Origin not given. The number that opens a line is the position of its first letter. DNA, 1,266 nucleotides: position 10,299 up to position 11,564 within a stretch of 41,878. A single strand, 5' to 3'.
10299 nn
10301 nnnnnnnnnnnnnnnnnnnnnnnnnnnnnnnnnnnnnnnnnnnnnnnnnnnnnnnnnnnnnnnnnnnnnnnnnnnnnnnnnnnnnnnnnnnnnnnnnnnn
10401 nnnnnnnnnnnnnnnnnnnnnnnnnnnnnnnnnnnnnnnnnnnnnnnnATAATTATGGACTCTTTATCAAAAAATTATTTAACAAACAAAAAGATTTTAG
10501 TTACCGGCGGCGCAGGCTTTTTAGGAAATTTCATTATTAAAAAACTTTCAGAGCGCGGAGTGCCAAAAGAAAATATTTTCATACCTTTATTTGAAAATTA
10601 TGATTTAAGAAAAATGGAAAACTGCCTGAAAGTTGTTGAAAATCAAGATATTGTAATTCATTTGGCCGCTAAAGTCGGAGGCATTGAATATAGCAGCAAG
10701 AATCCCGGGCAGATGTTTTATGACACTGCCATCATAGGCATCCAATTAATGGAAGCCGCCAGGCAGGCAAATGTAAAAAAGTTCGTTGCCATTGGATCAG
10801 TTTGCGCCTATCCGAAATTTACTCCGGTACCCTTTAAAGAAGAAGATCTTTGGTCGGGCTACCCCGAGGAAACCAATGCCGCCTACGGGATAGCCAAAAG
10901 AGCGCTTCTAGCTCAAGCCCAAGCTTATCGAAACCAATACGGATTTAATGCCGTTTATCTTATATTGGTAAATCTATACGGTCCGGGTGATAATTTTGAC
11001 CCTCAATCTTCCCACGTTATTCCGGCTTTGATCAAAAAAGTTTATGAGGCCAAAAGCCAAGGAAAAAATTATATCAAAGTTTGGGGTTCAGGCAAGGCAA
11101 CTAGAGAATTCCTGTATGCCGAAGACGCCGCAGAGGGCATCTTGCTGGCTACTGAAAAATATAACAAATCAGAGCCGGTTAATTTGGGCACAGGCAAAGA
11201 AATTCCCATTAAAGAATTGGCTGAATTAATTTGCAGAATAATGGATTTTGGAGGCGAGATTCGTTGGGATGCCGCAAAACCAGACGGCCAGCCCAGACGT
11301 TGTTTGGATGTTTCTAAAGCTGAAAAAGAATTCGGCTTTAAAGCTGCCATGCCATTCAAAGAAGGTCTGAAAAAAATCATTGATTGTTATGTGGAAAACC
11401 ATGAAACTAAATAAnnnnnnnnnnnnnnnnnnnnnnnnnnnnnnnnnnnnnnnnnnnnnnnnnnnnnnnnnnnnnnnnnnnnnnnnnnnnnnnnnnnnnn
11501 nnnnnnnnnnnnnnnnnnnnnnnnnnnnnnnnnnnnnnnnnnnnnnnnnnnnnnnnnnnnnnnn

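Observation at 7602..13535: GDP-mannose-derived 3,6-dideoxy (colitose-like) pathway combined with a C-methyltransferase and a radical SAM enzyme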

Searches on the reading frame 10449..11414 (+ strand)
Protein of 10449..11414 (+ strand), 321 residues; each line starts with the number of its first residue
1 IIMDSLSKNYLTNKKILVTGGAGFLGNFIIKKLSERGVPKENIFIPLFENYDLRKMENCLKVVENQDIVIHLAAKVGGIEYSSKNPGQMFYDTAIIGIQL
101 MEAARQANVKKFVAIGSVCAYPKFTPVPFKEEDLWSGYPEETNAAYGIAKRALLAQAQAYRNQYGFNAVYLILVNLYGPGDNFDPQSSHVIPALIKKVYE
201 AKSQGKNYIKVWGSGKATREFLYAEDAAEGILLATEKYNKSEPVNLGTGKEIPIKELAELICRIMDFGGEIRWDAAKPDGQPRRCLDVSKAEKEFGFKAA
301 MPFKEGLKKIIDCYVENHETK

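Call 4: search_protein_families(library=pfam, proteins=[window:10449-11414:+], max_evalue=0.01)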
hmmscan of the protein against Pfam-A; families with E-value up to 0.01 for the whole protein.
window:10449-11414:+ (321 aa): 7 families
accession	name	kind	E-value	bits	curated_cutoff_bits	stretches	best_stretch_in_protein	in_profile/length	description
PF01370.27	Epimerase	-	1.7e-54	185.2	20.9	1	16-247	1-240/240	NAD dependent epimerase/dehydratase family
PF16363.11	GDP_Man_Dehyd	-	1.2e-29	104.3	27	1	49-309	57-331/332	GDP-mannose 4,6 dehydratase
PF01073.25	3Beta_HSD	-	4.7e-08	32.8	22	1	17-240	1-234/280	3-beta hydroxysteroid dehydrogenase/isomerase family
PF13460.12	NAD_binding_10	-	2e-06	28.2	27.2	1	52-144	47-127/184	NAD(P)H-binding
PF02719.21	Polysacc_synt_2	-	2.5e-06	27.3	20.2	0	52-116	62-127/293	Polysaccharide biosynthesis protein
PF07993.18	NAD_binding_4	-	0.00036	20.2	20.1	0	18-38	1-21/258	Male sterility protein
PF04321.23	RmlD_sub_bind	-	0.0021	17.6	27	0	15-74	2-60/287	RmlD substrate binding domain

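Call 5: search_protein_families(library=ncbifam, proteins=[window:10449-11414:+], max_evalue=0.001)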
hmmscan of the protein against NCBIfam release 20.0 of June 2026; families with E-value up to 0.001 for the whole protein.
window:10449-11414:+ (321 aa): 18 families
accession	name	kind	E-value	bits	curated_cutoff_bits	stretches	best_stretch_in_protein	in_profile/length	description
NF047922.1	GDPFucSynFcl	equivalog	1.1e-83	281.2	500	1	13-319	2-306/308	GDP-L-fucose synthase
TIGR01181.1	dTDP_gluc_dehyt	equivalog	9.1e-28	97.3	365.1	1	48-319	54-316/321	dTDP-glucose 4,6-dehydratase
TIGR04180.1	EDH_00030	hypoth_equivalog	2.4e-23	82.7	475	1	52-277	57-268/297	NAD-dependent 4,6-dehydratase LegB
TIGR01179.1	galE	equivalog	1e-19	70.5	262.3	1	52-301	55-311/332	UDP-glucose 4-epimerase GalE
NF011728.1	PRK15181.1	equivalog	2.6e-18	66.1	760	1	47-320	72-343/348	Vi polysaccharide biosynthesis UDP-N-acetylglucosaminuronic acid C-4 epimerase TviC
NF007490.0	PRK10084.1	subfamily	9.8e-16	57.7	649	1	146-319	167-339/361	dTDP-glucose 4,6-dehydratase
NF007582.0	PRK10217.1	equivalog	6.7e-13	48.5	698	1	51-318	58-335/355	dTDP-glucose 4,6-dehydratase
TIGR02197.1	heptose_epim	equivalog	7.7e-13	48.3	274.6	1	16-273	1-268/316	ADP-glyceromanno-heptose 6-epimerase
NF042422.1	oxyalk_red_OleD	equivalog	7.3e-12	45.3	580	1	15-237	2-217/329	2-alkyl-3-oxoalkanoate reductase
TIGR02622.1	CDP_4_6_dhtase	equivalog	1.2e-08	34.5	278.45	1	52-316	65-332/352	CDP-glucose 4,6-dehydratase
NF052578.1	StrlDmthSdmBMthl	equivalog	1.3e-08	35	600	1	51-259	50-239/328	sterol demethylase protein SdmB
NF007956.0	PRK10675.1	subfamily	1.5e-07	30.9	394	1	47-300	53-315/338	UDP-glucose 4-epimerase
TIGR03466.1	HpnA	hypoth_equivalog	2.7e-07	29.8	367.65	1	15-122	2-118/327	hopanoid-associated sugar epimerase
NF008360.0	PRK11150.1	equivalog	2.9e-07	30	452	0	166-261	160-250/310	ADP-glyceromanno-heptose 6-epimerase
NF042423.1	oxyalk_red_Shew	equivalog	3.4e-07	29.6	580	1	13-244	8-230/331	2-alkyl-3-oxoalkanoate reductase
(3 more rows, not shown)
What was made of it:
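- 10455..11414 (+): Fcl1, a GDP-L-fucose-synthase/ColC-like epimerase and 4-reductase. NF047922 281 bits, below the cut-off of 500 (call 5).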

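Call 8: search_solved_structures(query=window:10455-11414:+, show_alignments=2)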
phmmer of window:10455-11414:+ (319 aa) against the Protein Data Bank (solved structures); distinct sequences matched with E-value up to 0.001: 105 (the best 60 are shown).
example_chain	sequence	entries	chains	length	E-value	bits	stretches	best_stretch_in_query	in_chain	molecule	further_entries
7ll6_A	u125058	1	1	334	1.5e-66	228.3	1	9-314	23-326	GDP-L-fucose synthase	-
8du0_A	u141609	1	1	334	1.5e-66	228.3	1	9-314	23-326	GDP-L-fucose synthase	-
1bsv_A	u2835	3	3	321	2.1e-52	181.9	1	11-317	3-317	PROTEIN (GDP-FUCOSE SYNTHETASE) | GDP-FUCOSE SYNTHETASE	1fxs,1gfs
1e6u_A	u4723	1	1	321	4.5e-52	180.7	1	11-317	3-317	GDP-FUCOSE SYNTHETASE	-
1e7s_A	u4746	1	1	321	5.4e-52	180.5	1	11-317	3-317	GDP-FUCOSE SYNTHETASE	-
1bws_A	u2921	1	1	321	5.4e-52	180.5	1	11-317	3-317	PROTEIN (GDP-4-KETO-6-DEOXY-D-MANNOSE EPIMERASE/REDUCTASE)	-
1e7q_A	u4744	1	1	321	6.4e-52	180.3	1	11-317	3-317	GDP-FUCOSE SYNTHETASE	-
1e7r_A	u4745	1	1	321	3.7e-51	177.7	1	11-317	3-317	GDP-FUCOSE SYNTHETASE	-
4bkp_A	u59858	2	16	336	1.8e-49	172.2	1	8-317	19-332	GDP-L-FUCOSE SYNTHASE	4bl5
4b8z_A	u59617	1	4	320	2.2e-49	171.9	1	8-317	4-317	GDP-L-FUCOSE SYNTHASE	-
4b8w_A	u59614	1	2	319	2.6e-49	171.7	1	8-317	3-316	GDP-L-FUCOSE SYNTHASE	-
4e5y_A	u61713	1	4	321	8.7e-49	170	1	12-317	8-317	GDP-L-fucose synthase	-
7anh_A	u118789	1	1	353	7.9e-41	143.8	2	11-202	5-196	GDP-L-fucose synthase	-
6aqy_A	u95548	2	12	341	8.5e-39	137.1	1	12-318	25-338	gdp-l-fucose synthetase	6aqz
8ewu_A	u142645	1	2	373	2.2e-36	129.2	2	11-201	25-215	GDP-L-fucose synthase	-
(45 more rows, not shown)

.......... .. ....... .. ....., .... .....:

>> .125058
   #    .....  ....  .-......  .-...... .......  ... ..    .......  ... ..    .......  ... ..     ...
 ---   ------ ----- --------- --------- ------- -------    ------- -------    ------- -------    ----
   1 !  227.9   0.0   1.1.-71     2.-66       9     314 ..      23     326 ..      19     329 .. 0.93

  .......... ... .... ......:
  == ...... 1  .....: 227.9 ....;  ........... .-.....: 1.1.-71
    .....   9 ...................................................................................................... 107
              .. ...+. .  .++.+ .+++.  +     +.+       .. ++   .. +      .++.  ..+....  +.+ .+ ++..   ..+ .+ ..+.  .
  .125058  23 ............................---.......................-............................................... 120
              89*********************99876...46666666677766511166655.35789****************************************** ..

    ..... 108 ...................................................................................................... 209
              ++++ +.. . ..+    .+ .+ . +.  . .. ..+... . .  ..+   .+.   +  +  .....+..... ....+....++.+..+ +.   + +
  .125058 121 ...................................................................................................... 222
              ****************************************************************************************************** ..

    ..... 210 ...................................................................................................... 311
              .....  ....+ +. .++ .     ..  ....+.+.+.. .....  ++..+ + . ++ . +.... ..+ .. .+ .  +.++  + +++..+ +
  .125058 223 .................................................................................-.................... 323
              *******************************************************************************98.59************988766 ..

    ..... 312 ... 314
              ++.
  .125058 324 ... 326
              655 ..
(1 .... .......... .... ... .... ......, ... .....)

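Call 63: search_solved_structures(query=window:10455-11414:+, show_alignments=3, max_evalue=1e-50)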
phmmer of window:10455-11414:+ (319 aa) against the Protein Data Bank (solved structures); distinct sequences matched with E-value up to 1e-50: 8.
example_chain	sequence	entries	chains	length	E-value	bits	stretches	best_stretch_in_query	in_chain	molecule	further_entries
7ll6_A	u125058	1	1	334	1.5e-66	228.3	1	9-314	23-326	GDP-L-fucose synthase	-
8du0_A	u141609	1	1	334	1.5e-66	228.3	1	9-314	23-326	GDP-L-fucose synthase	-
1bsv_A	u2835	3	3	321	2.1e-52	181.9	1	11-317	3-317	PROTEIN (GDP-FUCOSE SYNTHETASE) | GDP-FUCOSE SYNTHETASE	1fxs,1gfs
1e6u_A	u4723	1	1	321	4.5e-52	180.7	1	11-317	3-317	GDP-FUCOSE SYNTHETASE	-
1e7s_A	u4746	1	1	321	5.4e-52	180.5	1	11-317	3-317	GDP-FUCOSE SYNTHETASE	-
1bws_A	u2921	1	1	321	5.4e-52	180.5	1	11-317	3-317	PROTEIN (GDP-4-KETO-6-DEOXY-D-MANNOSE EPIMERASE/REDUCTASE)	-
1e7q_A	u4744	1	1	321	6.4e-52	180.3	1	11-317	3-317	GDP-FUCOSE SYNTHETASE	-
1e7r_A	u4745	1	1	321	3.7e-51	177.7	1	11-317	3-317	GDP-FUCOSE SYNTHETASE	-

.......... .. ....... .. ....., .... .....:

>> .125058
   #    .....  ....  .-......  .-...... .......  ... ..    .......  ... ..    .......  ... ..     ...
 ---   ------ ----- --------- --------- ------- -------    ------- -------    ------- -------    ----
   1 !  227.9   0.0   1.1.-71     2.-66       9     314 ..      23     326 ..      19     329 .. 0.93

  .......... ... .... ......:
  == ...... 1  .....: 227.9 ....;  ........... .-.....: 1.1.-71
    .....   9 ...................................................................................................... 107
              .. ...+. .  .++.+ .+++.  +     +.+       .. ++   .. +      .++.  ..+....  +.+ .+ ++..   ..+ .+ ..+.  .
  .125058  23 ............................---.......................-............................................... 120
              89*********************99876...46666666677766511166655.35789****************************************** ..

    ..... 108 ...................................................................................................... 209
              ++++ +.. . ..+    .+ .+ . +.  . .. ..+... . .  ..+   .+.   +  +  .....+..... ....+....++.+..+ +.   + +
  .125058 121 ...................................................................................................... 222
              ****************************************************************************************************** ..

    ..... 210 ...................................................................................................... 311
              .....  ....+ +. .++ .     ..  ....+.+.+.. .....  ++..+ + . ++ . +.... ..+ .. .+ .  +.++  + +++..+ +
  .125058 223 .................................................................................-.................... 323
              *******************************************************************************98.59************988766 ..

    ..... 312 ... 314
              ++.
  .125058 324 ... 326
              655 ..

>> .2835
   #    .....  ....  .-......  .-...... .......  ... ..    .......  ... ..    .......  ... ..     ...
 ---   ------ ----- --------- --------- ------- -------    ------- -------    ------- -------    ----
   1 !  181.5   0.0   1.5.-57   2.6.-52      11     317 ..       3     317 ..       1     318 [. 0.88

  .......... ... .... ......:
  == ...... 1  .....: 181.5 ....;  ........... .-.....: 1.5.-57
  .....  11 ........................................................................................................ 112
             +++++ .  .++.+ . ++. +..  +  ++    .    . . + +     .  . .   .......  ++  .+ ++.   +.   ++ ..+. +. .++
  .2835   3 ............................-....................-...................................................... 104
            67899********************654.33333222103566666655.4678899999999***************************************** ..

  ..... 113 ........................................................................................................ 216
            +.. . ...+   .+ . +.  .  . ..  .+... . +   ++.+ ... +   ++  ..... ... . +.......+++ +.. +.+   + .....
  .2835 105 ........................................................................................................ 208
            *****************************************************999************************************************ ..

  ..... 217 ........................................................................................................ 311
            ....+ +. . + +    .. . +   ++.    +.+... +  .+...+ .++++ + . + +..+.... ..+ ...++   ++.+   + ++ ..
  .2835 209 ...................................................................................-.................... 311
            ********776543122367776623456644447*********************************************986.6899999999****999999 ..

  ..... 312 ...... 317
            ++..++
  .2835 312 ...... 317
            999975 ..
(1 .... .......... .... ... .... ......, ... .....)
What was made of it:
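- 10455..11414 (+): 7ll6 228 bits and E. coli GFS 182 bits, with Ser107, Cys109, Tyr136, Lys140 and His179 conserved (calls 8, 63).
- On GDP-L-colitose pathway: It is an Fcl-family SDR with Ser107, Cys109, Tyr136, Lys140 and His179 conserved (call 63).
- Checked: Ser107, Cys109, Tyr136, Lys140 and His179 of E. coli GFS are all conserved (call 63).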
